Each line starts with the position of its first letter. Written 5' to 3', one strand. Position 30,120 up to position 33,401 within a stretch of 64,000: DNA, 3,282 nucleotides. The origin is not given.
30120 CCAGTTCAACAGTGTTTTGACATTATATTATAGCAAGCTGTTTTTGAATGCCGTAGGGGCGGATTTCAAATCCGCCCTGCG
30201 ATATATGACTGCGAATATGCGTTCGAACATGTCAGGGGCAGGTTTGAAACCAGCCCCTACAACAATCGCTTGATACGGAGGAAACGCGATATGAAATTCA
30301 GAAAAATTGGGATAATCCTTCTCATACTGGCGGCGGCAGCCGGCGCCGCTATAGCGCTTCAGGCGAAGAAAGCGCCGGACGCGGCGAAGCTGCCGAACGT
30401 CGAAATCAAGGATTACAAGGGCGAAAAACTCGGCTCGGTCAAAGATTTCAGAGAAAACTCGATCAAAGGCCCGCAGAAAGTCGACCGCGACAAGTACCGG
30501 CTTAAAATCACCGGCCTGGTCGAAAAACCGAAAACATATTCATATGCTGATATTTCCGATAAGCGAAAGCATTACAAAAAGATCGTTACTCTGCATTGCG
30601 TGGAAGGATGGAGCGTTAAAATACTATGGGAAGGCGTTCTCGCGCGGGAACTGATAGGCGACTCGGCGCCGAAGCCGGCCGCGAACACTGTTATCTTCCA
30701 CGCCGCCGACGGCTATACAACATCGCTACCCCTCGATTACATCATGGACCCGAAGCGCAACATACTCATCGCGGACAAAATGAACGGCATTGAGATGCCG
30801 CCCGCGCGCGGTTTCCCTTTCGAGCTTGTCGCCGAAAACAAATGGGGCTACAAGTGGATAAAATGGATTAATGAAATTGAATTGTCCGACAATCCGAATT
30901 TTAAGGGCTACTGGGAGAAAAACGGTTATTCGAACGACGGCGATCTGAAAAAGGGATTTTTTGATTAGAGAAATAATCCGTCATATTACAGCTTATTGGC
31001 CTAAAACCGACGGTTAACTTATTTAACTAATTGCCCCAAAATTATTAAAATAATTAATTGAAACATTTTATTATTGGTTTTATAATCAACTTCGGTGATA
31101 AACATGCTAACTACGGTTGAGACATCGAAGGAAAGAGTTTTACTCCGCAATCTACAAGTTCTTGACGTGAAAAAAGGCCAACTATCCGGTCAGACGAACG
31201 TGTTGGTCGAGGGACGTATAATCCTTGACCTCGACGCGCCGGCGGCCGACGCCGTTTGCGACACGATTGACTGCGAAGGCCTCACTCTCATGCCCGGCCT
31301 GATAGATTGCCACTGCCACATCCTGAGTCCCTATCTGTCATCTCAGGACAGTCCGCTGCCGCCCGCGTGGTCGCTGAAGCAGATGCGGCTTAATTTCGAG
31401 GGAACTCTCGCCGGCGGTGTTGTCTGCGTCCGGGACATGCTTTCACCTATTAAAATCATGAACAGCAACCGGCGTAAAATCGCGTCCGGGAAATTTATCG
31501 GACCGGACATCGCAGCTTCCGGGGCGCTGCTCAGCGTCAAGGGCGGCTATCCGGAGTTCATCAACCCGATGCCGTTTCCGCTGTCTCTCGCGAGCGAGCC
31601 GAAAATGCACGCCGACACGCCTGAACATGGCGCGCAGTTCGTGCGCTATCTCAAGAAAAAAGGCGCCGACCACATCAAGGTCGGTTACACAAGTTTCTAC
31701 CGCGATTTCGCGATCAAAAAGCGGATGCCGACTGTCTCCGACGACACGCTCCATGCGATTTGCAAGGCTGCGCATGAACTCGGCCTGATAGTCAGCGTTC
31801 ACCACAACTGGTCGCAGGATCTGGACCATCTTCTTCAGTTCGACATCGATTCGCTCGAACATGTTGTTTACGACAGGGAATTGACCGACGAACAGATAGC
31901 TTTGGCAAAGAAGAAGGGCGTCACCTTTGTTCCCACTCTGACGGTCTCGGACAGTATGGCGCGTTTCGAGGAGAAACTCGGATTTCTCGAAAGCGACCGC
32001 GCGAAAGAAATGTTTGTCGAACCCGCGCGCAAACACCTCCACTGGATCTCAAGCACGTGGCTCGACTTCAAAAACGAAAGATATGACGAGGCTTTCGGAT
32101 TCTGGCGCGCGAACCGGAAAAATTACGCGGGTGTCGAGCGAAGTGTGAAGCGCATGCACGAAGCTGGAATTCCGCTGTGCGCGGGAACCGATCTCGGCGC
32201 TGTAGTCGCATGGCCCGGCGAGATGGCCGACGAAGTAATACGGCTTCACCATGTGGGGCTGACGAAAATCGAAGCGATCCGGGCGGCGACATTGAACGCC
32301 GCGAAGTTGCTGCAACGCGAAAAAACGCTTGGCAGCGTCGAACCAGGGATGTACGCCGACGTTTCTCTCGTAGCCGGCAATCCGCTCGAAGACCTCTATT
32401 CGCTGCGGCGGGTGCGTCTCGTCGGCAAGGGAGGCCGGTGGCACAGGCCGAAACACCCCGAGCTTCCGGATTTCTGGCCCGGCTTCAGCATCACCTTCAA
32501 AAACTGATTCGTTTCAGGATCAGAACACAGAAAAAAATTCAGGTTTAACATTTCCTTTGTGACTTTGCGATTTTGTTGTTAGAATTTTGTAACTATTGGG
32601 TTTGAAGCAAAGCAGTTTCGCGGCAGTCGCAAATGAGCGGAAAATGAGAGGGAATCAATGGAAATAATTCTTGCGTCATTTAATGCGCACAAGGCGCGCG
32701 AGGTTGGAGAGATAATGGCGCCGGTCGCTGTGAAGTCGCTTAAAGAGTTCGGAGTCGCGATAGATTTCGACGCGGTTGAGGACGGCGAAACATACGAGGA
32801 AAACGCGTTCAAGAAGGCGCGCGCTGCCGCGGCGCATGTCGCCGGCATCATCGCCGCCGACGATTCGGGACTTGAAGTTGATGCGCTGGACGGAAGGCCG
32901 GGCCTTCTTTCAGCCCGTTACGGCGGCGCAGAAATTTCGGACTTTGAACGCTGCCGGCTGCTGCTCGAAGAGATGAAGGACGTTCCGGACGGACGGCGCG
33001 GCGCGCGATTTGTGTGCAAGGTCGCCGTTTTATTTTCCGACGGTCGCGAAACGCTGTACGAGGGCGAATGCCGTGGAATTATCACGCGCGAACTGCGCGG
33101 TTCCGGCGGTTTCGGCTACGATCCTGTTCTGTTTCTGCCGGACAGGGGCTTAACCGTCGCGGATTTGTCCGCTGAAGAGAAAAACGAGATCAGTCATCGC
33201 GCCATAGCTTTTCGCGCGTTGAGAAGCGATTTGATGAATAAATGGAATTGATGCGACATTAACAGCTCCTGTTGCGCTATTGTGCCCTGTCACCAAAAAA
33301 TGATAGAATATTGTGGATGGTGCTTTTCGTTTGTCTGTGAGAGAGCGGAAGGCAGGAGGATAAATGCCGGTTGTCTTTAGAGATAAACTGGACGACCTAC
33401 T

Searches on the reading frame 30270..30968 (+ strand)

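Call 27: search_protein_families(library=pfam, proteins=[window:30270-30968:+], max_evalue=0.001)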
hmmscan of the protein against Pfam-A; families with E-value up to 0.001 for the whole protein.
window:30270-30968:+ (232 aa): 1 family
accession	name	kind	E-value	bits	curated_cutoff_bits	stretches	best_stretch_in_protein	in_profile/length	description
PF00174.25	Oxidored_molyb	-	1.3e-33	116.4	24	1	70-215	6-169/169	Oxidoreductase molybdopterin binding domain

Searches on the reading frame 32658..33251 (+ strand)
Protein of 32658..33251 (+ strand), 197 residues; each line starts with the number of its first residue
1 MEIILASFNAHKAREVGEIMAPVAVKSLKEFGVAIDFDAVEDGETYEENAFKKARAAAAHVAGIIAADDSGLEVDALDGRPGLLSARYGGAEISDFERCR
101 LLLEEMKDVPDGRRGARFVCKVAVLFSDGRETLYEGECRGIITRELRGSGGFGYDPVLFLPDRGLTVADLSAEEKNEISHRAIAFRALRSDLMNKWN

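Call 27: search_protein_families(library=pfam, proteins=[window:32658-33251:+], max_evalue=0.001)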
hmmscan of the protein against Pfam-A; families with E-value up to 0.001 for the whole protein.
window:32658-33251:+ (197 aa): 1 family
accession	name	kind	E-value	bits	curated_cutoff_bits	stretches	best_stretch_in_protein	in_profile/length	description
PF01725.21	Ham1p_like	-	4.2e-56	190.2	22.5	1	3-189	1-184/186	Ham1 family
